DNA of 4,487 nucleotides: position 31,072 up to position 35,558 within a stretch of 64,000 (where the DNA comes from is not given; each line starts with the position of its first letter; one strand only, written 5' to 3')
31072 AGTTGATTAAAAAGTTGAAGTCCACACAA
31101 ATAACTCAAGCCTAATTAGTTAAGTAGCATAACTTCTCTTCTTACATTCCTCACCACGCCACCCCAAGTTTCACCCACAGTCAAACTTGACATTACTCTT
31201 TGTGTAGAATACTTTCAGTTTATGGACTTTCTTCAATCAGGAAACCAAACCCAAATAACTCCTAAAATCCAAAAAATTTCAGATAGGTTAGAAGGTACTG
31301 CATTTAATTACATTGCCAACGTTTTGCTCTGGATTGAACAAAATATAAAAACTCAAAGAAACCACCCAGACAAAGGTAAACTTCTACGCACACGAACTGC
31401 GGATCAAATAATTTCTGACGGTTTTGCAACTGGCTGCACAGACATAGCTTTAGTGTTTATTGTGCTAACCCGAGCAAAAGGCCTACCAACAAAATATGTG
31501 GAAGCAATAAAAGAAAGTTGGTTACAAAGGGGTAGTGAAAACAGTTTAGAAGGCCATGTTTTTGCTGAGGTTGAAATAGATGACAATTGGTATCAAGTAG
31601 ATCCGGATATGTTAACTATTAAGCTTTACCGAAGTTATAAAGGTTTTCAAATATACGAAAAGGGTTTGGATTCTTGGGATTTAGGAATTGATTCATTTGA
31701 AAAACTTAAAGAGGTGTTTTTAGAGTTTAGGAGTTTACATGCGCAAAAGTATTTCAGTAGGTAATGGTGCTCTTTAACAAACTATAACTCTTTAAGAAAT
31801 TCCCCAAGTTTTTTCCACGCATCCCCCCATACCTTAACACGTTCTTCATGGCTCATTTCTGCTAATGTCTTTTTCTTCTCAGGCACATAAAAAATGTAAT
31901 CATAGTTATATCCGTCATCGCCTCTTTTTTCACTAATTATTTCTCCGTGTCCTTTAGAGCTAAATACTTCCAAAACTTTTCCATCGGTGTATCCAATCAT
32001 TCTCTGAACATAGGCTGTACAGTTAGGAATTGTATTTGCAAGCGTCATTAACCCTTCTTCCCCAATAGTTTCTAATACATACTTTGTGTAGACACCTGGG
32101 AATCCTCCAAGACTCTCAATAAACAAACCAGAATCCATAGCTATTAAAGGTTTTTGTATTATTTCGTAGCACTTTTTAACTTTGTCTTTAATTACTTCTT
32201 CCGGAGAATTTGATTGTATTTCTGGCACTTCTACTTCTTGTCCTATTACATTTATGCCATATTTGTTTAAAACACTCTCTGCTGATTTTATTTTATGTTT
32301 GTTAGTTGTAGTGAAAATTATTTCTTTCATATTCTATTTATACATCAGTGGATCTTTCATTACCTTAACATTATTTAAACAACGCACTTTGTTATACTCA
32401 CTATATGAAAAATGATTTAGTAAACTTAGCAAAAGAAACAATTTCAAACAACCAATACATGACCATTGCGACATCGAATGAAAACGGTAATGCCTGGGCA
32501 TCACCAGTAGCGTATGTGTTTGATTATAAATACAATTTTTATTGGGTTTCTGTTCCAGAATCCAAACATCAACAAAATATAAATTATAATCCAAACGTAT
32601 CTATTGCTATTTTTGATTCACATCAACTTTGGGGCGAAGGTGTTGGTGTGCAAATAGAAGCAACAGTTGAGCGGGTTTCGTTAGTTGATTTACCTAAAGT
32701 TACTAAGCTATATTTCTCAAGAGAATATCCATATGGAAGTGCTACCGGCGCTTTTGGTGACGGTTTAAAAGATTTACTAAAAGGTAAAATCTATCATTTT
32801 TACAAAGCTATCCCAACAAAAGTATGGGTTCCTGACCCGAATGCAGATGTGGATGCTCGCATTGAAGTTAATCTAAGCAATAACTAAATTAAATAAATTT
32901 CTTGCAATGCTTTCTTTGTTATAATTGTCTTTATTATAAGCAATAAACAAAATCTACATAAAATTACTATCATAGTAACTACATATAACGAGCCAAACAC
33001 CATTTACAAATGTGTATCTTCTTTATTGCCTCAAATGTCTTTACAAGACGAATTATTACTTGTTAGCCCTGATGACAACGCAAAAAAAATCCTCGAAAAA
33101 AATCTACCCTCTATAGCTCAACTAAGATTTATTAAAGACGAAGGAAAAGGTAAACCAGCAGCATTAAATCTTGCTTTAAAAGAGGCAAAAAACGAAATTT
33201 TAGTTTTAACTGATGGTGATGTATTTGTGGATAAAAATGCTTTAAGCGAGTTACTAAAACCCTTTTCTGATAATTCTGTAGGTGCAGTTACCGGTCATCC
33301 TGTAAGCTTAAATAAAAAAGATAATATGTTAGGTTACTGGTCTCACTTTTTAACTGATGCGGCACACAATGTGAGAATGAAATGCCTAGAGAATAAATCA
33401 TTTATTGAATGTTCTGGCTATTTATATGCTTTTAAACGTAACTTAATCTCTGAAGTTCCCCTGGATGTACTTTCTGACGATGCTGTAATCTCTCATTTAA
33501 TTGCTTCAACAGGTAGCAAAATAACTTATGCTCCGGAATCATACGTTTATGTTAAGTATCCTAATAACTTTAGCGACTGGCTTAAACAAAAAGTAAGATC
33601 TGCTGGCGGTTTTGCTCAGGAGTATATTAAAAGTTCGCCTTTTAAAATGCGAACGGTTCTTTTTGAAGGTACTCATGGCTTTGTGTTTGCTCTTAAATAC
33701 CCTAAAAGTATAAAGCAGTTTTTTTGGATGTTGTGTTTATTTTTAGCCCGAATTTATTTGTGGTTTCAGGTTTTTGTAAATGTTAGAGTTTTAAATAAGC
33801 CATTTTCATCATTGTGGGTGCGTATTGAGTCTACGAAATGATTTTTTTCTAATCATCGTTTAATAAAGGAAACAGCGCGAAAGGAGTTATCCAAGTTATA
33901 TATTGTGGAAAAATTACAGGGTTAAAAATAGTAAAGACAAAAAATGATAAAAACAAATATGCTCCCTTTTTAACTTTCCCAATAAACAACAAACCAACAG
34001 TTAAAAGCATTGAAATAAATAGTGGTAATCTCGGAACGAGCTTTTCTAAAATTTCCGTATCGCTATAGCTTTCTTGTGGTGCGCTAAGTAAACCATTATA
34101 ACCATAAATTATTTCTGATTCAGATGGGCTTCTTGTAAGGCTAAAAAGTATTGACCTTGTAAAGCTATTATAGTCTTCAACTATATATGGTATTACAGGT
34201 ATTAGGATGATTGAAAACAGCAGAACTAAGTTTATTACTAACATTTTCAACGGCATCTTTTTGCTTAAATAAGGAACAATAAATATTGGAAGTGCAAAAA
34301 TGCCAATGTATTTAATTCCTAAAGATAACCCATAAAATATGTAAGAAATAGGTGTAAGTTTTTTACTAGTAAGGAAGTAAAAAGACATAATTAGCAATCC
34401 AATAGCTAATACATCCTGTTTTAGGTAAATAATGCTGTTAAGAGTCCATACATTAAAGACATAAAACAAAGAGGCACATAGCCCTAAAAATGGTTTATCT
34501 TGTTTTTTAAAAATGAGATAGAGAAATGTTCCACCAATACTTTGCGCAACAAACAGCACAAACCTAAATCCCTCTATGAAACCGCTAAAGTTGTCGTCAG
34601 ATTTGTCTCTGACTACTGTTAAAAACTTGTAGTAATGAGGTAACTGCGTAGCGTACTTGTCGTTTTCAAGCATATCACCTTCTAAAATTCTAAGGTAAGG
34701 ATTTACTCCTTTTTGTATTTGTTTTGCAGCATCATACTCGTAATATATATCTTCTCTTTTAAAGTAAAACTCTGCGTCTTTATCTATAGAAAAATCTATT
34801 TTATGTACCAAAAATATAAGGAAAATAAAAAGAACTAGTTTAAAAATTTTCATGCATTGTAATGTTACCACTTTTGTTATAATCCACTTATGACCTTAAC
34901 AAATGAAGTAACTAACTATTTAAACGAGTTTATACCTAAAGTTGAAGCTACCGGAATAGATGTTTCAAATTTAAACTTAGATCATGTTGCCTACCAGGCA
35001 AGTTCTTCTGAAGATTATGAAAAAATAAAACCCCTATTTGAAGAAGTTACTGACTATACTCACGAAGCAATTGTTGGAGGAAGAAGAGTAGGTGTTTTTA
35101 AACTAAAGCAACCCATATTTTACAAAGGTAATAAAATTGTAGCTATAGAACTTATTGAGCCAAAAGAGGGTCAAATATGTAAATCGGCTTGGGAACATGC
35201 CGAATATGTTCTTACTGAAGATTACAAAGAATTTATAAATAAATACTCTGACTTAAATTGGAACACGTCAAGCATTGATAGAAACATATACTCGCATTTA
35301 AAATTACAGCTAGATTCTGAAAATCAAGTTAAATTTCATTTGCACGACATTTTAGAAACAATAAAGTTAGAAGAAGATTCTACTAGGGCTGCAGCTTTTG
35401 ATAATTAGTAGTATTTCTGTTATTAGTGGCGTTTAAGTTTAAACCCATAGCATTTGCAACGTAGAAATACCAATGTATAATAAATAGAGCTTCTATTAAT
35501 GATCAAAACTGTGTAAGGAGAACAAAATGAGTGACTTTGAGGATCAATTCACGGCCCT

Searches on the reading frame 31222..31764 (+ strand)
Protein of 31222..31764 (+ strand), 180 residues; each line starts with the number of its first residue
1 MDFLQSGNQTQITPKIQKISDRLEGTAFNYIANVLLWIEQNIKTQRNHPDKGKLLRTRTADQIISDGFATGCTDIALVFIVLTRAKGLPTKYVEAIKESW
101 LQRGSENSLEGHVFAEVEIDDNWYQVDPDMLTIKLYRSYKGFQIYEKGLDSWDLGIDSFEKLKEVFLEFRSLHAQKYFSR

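Call 3: search_protein_families(library=pfam, proteins=[window:31222-31764:+], max_evalue=1)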
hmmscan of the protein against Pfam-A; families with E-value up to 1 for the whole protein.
window:31222-31764:+ (180 aa): 3 families
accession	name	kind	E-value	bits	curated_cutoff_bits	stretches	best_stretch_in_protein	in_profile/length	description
PF01841.26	Transglut_core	-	1.7e-09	38.4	23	1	26-128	13-108/108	Transglutaminase-like superfamily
PF04473.18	DUF553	-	4.6e-05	23.3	20.5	1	15-135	2-120/140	Transglutaminase-like domain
PF07261.16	DnaB_2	-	0.078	13.1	22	0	76-104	37-63/74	Replication initiation and membrane attachment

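Call 6: search_protein_families(library=padloc, proteins=[window:31222-31764:+], max_evalue=1)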
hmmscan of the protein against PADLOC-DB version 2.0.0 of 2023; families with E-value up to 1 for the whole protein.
window:31222-31764:+ (180 aa): 0 families

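Call 7: search_protein_families(library=ncbifam, proteins=[window:31222-31764:+], max_evalue=1)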
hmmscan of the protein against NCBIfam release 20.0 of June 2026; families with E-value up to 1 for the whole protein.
window:31222-31764:+ (180 aa): 3 families
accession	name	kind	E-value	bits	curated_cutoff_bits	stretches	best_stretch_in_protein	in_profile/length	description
NF045980.1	MAG6410_fam_LP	equivalog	2.7e-05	22.8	450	1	29-129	168-260/622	MAG6410 family transglutaminase-related lipoprotein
NF053829.1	HelldRmdprotDnaB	equivalog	0.035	13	570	1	66-112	335-381/460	replicative helicase loading/DNA remodeling protein DnaB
TIGR01446.1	DnaD_dom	domain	0.12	12.6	24.95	0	26-44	48-67/73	DnaD domain protein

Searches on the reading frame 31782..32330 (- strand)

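Call 3: search_protein_families(library=pfam, proteins=[window:31782-32330:-], max_evalue=1)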
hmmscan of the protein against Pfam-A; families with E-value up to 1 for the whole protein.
window:31782-32330:- (182 aa): 1 family
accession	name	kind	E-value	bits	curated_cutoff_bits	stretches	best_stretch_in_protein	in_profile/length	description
PF01725.21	Ham1p_like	-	6.2e-36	124.5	22.5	1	4-175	1-183/186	Ham1 family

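Call 6: search_protein_families(library=padloc, proteins=[window:31782-32330:-], max_evalue=1)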
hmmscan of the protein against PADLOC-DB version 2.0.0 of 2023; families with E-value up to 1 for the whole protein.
window:31782-32330:- (182 aa): 1 family
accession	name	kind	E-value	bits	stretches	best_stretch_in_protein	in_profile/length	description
PDLC04562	PDC-M29A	-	0.02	12.2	1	111-181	91-155/410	-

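Call 7: search_protein_families(library=ncbifam, proteins=[window:31782-32330:-], max_evalue=1)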
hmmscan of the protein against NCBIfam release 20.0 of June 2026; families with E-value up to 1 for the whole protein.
window:31782-32330:- (182 aa): 8 families
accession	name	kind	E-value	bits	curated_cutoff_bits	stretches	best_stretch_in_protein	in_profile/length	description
NF011396.0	PRK14821.1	equivalog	3e-48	163.8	203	1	3-181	2-182/185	XTP/dITP diphosphatase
TIGR00042.1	TIGR00042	equivalog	2.3e-37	128.2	145.35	1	3-179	1-183/184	RdgB/HAM1 family non-canonical purine NTP pyrophosphatase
NF011397.0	PRK14822.1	equivalog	8.4e-24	84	234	1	1-179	1-193/201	XTP/dITP diphosphatase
NF011399.0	PRK14824.1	subfamily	7.1e-21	74.6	267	2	2-83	3-88/206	putative deoxyribonucleotide triphosphate pyrophosphatase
NF011398.0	PRK14823.1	equivalog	1.7e-18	67.1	272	1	3-181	2-190/191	non-canonical purine NTP diphosphatase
NF011401.0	PRK14826.1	equivalog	5.7e-13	48.8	268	1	3-166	10-201/226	putative deoxyribonucleotide triphosphate pyrophosphatase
NF002698.0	PRK02491.1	equivalog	3.5e-11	42.7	301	2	4-82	130-212/328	nucleoside-triphosphate diphosphatase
NF011400.0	PRK14825.1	equivalog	3.4e-10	40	246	1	1-179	1-194/199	putative deoxyribonucleotide triphosphate pyrophosphatase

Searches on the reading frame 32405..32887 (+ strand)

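Call 3: search_protein_families(library=pfam, proteins=[window:32405-32887:+], max_evalue=1)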
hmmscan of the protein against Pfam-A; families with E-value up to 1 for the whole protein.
window:32405-32887:+ (160 aa): 2 families
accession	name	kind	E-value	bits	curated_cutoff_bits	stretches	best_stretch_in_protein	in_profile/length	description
PF01243.27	PNPOx_N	-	1.6e-12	48.3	28.1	1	10-92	6-77/120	Pyridoxamine 5'-phosphate oxidase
PF13883.13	CREG_beta-barrel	-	0.0058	17.1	27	1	6-94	7-104/167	CREG, beta-barrel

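Call 6: search_protein_families(library=padloc, proteins=[window:32405-32887:+], max_evalue=1)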
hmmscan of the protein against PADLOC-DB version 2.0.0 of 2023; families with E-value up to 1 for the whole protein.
window:32405-32887:+ (160 aa): 1 family
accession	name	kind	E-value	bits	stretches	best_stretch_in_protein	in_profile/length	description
PDLC04276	PDC-M02A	-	0.06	11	1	3-75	98-171/184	-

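Call 7: search_protein_families(library=ncbifam, proteins=[window:32405-32887:+], max_evalue=1)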
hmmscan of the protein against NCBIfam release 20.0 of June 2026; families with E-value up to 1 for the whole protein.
window:32405-32887:+ (160 aa): 8 families
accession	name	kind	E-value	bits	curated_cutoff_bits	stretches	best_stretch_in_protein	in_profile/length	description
TIGR03618.1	Rv1155_F420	subfamily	1.4e-05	25.3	79.05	1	11-92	3-81/127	TIGR03618 family F420-dependent PPOX class oxidoreductase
TIGR03667.1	Rv3369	hypoth_equivalog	7.1e-05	22.7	125.3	1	11-80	9-75/130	TIGR03667 family PPOX class F420-dependent oxidoreductase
NF002900.0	PRK03467.1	equivalog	0.00067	19.4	176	1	10-106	11-107/150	YhbP family protein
TIGR04023.1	PPOX_MSMEG_5819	subfamily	0.0018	18.2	85.6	1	19-71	15-70/115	PPOX class F420-dependent oxidoreductase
TIGR04110.1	heme_HutZ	equivalog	0.0037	17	225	1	3-72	9-77/168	heme utilization protein HutZ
TIGR03666.1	Rv2061_F420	subfamily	0.017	14.8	84.9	1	12-90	8-82/132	PPOX class F420-dependent oxidoreductase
TIGR00558.3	pdxH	equivalog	0.054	13.1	180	1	9-116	14-112/190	pyridoxamine 5'-phosphate oxidase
TIGR04109.1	heme_ox_HugZ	equivalog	0.087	12.3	240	1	15-68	94-147/243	HugZ family heme oxygenase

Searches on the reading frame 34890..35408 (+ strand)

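Call 24: search_protein_families(library=pfam, proteins=[window:34890-35408:+], max_evalue=0.001)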
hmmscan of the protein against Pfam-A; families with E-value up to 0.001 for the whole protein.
window:34890-35408:+ (172 aa): 1 family
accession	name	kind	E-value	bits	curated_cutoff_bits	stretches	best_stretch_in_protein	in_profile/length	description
PF06185.18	YecM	-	1.9e-21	77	25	1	7-145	9-146/180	YecM protein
